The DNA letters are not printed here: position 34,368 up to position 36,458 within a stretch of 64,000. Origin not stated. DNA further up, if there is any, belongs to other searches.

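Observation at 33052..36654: Self-contained secreted cassette: 4-Cys microprotein, redox-dead thioredoxin/propeller protein and T9SS propeller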

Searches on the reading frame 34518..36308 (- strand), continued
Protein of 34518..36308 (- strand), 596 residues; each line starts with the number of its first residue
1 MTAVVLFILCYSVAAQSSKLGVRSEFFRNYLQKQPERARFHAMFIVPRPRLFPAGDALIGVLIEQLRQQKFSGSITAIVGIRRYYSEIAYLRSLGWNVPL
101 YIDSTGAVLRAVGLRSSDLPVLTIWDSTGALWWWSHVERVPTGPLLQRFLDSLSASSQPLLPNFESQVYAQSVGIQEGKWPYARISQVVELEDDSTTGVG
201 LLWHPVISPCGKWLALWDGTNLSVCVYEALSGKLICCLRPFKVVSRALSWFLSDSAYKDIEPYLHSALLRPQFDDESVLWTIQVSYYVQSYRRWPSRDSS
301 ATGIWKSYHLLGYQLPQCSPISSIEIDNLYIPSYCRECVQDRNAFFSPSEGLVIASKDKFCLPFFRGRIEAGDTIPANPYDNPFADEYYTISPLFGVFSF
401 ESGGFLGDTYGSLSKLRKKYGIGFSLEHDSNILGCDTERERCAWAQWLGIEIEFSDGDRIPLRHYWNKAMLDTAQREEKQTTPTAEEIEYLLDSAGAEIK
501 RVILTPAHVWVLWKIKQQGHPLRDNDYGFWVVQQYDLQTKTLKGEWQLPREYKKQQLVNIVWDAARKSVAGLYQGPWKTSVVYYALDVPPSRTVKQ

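Call 41: search_solved_structures(query=A1, max_evalue=10, show_alignments=3)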
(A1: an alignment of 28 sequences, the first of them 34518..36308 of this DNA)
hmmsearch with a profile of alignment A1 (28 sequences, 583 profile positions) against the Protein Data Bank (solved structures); distinct sequences matched with E-value up to 10: 20.
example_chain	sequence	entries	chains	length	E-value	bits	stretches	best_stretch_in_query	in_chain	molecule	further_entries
7mq8_NW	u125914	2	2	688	0.029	16.1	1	190-274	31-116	Nucleolar protein 10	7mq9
8xi2_T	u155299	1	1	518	0.043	15.5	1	212-261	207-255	PLRG1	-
9eh1_W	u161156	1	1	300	0.16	13.6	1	218-278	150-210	Superkiller complex protein 8, N-terminally processed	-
6gmh_W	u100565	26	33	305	0.17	13.6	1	218-278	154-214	WD repeat-containing protein 61 | WDR61 | Superkiller complex protein 8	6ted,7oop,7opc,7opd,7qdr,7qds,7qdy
9l5r_T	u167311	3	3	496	0.18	13.5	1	211-266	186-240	Pre-mRNA-splicing factor PRP46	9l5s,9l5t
3ow8_A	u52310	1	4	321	0.21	13.3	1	218-278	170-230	WD repeat-containing protein 61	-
7olc_A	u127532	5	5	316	0.32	12.7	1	208-265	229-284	Putative guanine nucleotide-binding protein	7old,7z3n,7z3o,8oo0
7r81_h2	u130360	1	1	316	0.34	12.6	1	208-265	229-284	Guanine nucleotide-binding protein subunit beta-like protein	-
5m89_A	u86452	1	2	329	0.37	12.5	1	202-269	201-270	Spliceosome WD40 Sc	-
9if7_LJ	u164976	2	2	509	0.5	12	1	210-312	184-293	Guanine nucleotide-binding protein subunit beta-like protein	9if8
9esh_K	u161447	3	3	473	0.61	11.8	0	229-287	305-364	Pre-mRNA-splicing factor prp5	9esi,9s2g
3bws_A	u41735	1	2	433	0.71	11.5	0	216-241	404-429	protein Lp49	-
3jb9_K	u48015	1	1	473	0.74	11.5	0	229-287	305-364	Pre-mRNA-splicing factor prp5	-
7suk_LR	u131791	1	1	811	0.84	11.3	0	312-377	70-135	U3 small nucleolar RNA-associated protein 13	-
5wyj_BC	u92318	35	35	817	0.85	11.3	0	312-377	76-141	U3 small nucleolar RNA-associated protein 13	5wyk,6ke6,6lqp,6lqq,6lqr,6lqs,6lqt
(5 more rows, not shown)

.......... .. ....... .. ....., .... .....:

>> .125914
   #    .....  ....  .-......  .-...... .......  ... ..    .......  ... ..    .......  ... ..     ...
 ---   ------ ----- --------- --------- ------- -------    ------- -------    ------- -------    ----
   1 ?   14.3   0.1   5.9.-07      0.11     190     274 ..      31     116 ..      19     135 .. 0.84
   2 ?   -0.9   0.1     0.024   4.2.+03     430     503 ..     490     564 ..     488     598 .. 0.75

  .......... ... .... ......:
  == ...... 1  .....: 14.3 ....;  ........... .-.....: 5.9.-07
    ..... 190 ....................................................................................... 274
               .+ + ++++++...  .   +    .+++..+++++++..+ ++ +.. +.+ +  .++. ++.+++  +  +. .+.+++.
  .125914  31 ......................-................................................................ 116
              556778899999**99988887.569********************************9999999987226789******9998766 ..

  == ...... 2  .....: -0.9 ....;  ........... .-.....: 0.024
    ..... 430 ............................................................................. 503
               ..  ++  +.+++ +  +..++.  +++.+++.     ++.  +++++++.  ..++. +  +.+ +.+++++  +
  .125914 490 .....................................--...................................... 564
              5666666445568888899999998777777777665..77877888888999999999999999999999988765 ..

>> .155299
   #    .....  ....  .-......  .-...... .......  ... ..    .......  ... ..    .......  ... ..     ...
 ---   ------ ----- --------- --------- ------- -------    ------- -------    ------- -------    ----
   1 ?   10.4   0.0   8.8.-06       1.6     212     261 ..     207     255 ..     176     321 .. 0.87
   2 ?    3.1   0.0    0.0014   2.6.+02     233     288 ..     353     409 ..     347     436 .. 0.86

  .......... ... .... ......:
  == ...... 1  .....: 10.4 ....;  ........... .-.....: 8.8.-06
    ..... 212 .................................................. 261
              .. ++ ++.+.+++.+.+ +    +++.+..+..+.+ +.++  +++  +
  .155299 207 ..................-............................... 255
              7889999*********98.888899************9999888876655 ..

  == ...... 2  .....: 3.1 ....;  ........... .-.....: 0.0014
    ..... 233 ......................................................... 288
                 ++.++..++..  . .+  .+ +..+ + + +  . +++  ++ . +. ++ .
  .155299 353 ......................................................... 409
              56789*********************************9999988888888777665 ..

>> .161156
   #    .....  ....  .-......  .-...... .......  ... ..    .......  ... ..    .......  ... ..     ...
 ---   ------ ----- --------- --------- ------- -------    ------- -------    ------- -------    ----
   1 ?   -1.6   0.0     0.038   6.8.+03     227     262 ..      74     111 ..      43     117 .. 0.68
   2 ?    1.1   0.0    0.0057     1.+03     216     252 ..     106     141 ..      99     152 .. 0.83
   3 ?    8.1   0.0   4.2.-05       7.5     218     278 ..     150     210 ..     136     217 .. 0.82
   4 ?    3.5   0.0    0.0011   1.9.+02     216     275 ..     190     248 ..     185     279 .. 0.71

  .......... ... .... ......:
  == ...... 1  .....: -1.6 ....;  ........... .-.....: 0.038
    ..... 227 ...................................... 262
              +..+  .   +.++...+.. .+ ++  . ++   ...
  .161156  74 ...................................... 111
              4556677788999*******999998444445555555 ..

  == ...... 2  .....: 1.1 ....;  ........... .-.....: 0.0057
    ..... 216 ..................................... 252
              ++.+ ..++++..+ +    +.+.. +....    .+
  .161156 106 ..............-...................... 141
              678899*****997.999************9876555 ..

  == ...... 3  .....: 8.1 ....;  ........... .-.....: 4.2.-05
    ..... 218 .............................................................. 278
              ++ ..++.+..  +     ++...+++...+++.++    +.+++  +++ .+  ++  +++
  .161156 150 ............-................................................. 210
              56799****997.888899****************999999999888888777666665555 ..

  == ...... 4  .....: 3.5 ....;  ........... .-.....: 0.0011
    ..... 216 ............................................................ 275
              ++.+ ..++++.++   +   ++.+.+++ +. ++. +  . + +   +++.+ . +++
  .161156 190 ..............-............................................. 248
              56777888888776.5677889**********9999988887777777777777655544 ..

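Call 42: find_encoding_contigs(protein=P0017, flank=5000, max_places=2)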
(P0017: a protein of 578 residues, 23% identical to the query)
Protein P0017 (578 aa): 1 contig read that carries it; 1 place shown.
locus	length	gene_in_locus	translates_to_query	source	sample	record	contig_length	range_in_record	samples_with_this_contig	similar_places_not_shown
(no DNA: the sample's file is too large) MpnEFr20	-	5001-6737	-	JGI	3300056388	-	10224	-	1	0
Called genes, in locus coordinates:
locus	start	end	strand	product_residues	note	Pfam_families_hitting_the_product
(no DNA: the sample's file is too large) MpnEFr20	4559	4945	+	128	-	-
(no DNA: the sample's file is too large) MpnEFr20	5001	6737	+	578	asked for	-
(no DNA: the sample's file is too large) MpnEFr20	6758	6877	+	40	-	?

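Call 43: find_encoding_contigs(protein=P0021, flank=5000, max_places=2)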
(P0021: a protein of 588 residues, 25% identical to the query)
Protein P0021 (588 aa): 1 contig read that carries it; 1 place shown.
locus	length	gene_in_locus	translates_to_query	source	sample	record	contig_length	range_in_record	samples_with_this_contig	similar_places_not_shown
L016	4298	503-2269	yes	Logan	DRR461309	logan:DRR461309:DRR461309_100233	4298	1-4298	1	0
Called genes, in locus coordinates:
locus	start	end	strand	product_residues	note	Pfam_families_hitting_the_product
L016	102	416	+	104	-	-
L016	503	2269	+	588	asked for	-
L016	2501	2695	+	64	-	-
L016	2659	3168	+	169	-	-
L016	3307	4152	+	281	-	-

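Call 44: find_encoding_contigs(protein=P0027, flank=5000, max_places=2)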
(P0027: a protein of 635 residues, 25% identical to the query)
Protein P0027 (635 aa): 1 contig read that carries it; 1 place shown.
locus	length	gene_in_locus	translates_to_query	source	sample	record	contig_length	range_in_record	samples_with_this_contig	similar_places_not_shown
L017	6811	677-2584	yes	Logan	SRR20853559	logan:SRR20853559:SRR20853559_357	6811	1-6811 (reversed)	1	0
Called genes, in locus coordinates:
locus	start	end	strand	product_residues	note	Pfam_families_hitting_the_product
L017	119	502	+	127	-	-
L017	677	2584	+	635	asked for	-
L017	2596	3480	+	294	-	-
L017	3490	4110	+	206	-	PF08281:Sigma70_r4_2, PF04545:Sigma70_r4 (weak)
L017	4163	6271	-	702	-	PF22310:NMB0315_dom_I (faint), PF01464:SLT, PF23577:LysM_RLK (faint), PF01476:LysM, PF23446:LysM1_NFP_LYK (faint), PF23473:LysM3_LYK4_5 (faint), PF01476:LysM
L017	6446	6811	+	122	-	?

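Call 50: predict_structure(alignment_id=A1)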
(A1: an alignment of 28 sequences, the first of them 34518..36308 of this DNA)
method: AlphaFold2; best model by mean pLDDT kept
length: 596 residues; sequences in the alignment: 28
mean_pLDDT: 87.8   pTM: 0.87
mean pLDDT of the five models: 87.8, 87.0, 86.1, 85.7, 83.8
residues with pLDDT >= 90: 407; 70-90: 126; 50-70: 31; < 50: 32
segments of 3 or more residues with pLDDT < 50: 1-18, 333-341, 592-596
pLDDT, mean of each block of 10 residues (from residue 1): 33 40 85 91 95 92 97 96 94 94 89 81 95 93 95 93 68 92 96 95 96 97 97 97 93 93 90 94 93 68 89 96 88 47 74 93 78 77 88 92 93 90 80 93 94 97 95 83 86 94 97 96 91 98 97 96 96 96 83 44
secondary structure, 60 per line:
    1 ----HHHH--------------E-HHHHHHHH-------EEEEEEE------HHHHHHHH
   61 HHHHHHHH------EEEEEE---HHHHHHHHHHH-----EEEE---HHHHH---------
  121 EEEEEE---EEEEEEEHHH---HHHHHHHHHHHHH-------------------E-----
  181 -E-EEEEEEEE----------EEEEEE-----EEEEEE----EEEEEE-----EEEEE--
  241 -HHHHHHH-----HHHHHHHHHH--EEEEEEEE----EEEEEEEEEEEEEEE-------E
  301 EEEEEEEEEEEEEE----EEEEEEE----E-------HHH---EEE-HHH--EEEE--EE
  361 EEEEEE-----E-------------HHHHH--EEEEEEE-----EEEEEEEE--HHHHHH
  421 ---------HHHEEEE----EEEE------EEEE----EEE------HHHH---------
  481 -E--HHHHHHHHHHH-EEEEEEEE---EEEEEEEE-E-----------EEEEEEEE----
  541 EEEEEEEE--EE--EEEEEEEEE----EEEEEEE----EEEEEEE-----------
elements in order: H5-8 H25-32 E40-46 H53-68 E75-80 H84-94 E100-103 H107-111 E121-126 E130-136 H143-155 E184-191 E202-207 E213-218 E223-228 E234-238 H242-248 H254-263 E266-273 E278-292 E300-314 E319-325 E344-346 E353-356 E359-366 H386-390 E393-399 E405-412 H415-420 E433-436 E441-444 E451-454 E459-461 H468-471 H485-495 E497-504 E508-515 E529-536 E541-548 E555-563 E568-574 E579-585

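Call 54: fold_search(model_id=the predicted structure, library=pdb)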
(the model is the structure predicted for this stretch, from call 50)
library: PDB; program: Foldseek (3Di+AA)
matches with E <= 10: 1402; with E <= 0.001: 199
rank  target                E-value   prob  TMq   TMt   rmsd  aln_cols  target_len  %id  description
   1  8bb4_Q                2.8e-09  1.00  0.30  0.52  11.1       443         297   10  Structure of human WDR5 and pVHL:ElonginC:ElonginB bound to PROTAC with C3 linker (released 2022-11-09)
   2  6pg4                  4.9e-09  1.00  0.29  0.49  11.9       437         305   10  WDR5delta32 bound to (2-methyl-1H-imidazol-4-yl)methanol (released 2019-12-11)
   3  8q1n_B                5.5e-09  1.00  0.29  0.48  12.2       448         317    9  Cyclic peptide binder of the WBM-site of WDR5 (released 2023-09-06)
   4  3uvo_A                2.7e-08  1.00  0.29  0.50  10.9       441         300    9  Crystal structure of WDR5 in complex with the WDR5-interacting motif of SET1B (released 2011-12-14)
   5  8g3e_A                4.5e-08  1.00  0.29  0.50  11.3       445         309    9  Crystal structure of human WDR5 in complex with (1M)-N-[(3,5-difluoro[1,1'-biphenyl]-4-yl)methyl]-6-methyl-4-oxo-1-(py (released 2023-06-28)
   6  8g3e_B                5.3e-08  1.00  0.29  0.48  11.9       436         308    9  Crystal structure of human WDR5 in complex with (1M)-N-[(3,5-difluoro[1,1'-biphenyl]-4-yl)methyl]-6-methyl-4-oxo-1-(py (released 2023-06-28)
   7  8ro1_T                8.8e-08  1.00  0.27  0.39  18.1       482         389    8  Structure of the C. elegans Intron Lariat Spliceosome double-primed for disassembly (ILS'') (released 2024-08-07)
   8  7ufv_B                2.0e-07  1.00  0.24  0.42  12.9       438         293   10  Crystal structure of the WDR domain of human DCAF1 in complex with OICR-6766 (released 2022-05-04)
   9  9mzw_B                2.8e-07  1.00  0.27  0.35  17.3       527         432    9  PP2A-B55 holoenzyme (released 2025-09-10)
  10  7mq8_LT               3.9e-07  0.98  0.16  0.12  24.0       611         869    9  Cryo-EM structure of the human SSU processome, state pre-A1 (released 2021-09-22)
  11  7mqa_LT               3.9e-07  0.97  0.15  0.11  25.1       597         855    9  Cryo-EM structure of the human SSU processome, state post-A1 (released 2021-09-22)
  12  6lqs_B1               4.4e-07  1.00  0.29  0.22  16.0       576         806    9  Cryo-EM structure of 90S small subunit preribosomes in transition states (State D) (released 2020-09-16)
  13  8ro0_T                6.5e-07  1.00  0.29  0.42  11.3       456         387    7  Structure of the C. elegans Intron Lariat Spliceosome primed for disassembly (ILS') (released 2024-08-07)
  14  4nsx                  6.9e-07  1.00  0.19  0.18  22.8       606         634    7  Crystal Structure of the Utp21 tandem WD Domain (released 2014-02-19)
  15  1jju_B                8.1e-07  1.00  0.26  0.41  10.5       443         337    7  Structure of a Quinohemoprotein Amine Dehydrogenase with a Unique Redox Cofactor and Highly Unusual Crosslinking (released 2001-12-12)
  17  7djk                  8.6e-07  1.00  0.30  0.33  14.8       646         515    9  Structure of four truncated and mutated forms of quenching protein (released 2022-06-08)
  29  6gc1_A                3.6e-06  1.00  0.25  0.26  15.2       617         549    8  Crystal structure of Trx-like and NHL repeat containing domains of human NHLRC2 (released 2018-09-05)
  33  6gc1_B                6.0e-06  1.00  0.26  0.28  14.9       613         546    9  Crystal structure of Trx-like and NHL repeat containing domains of human NHLRC2 (released 2018-09-05)
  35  6gc1_C                6.4e-06  1.00  0.26  0.27  15.2       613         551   10  Crystal structure of Trx-like and NHL repeat containing domains of human NHLRC2 (released 2018-09-05)
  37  6gc1_D                6.7e-06  1.00  0.26  0.27  15.2       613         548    9  Crystal structure of Trx-like and NHL repeat containing domains of human NHLRC2 (released 2018-09-05)
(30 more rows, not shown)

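Call 57: find_related_loci(query=A5, collection=genome_contigs, flank=8000)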
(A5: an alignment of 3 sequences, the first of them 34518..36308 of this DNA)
Query A5 (596 aa) in genome_contigs; peptide patterns used: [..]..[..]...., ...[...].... (x = any residue, [..] = any of these).
81 stretches matched a pattern; 3 encode a relative of the query (tblastn E <= 1e-3); 3 distinct loci.
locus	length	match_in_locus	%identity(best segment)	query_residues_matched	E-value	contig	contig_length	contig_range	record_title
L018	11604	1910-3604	43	19-586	1e-143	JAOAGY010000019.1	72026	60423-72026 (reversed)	MAG: Chlorobiota bacterium isolate SKW43 k141_1391562, whole genome shotgun sequence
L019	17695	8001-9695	43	23-590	1e-139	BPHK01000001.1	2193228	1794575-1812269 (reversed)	MAG: Candidatus Kapabacteria bacterium KatS3mg040 DNA, contig_882, whole genome shotgun sequence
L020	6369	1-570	51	397-586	1e-61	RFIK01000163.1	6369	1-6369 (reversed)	MAG: Chlorobiota bacterium isolate J074 k99_851304, whole genome shotgun sequence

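Call 59: find_encoding_contigs(protein=P0013, flank=5000, max_places=2)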
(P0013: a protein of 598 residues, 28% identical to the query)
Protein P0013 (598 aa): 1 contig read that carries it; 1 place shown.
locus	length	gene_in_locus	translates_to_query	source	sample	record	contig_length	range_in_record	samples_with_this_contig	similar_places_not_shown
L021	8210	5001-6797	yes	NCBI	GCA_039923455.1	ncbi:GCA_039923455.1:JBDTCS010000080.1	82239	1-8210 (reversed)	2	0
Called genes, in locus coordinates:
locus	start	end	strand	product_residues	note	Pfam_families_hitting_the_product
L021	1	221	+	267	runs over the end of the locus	PF00378:ECH_1, PF16113:ECH_2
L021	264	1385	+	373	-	PF14520:HHH_5, PF02481:DNA_processg_A, PF18306:LDcluster4 (faint), PF17782:WHD_DprA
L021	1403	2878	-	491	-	-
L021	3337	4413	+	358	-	PF18962:Por_Secre_tail (weak)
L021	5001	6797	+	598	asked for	-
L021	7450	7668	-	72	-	-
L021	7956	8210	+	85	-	?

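Call 60: find_encoding_contigs(protein=P0015, flank=5000, max_places=2)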
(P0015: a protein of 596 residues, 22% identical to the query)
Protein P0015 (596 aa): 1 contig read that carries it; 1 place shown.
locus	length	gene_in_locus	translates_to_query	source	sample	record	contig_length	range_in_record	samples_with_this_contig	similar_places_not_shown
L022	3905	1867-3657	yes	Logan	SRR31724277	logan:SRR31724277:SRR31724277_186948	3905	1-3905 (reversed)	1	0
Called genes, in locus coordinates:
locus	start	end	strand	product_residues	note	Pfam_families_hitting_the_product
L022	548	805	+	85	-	-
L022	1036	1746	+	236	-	-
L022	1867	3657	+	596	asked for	-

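Call 77: find_related_loci(query=A8, collection=metagenome_contigs, flank=4000)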
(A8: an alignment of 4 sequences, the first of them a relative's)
Query A8 (597 aa) in metagenome_contigs; peptide patterns used: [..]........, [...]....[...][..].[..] (x = any residue, [..] = any of these).
153 stretches matched a pattern; 3 encode a relative of the query (tblastn E <= 1e-3); 3 distinct loci.
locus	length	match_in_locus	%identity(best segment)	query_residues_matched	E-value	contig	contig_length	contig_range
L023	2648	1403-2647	91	1-415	0e+0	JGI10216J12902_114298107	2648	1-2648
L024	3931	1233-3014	38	1-597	3e-140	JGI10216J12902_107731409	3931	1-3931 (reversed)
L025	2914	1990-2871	40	8-309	2e-69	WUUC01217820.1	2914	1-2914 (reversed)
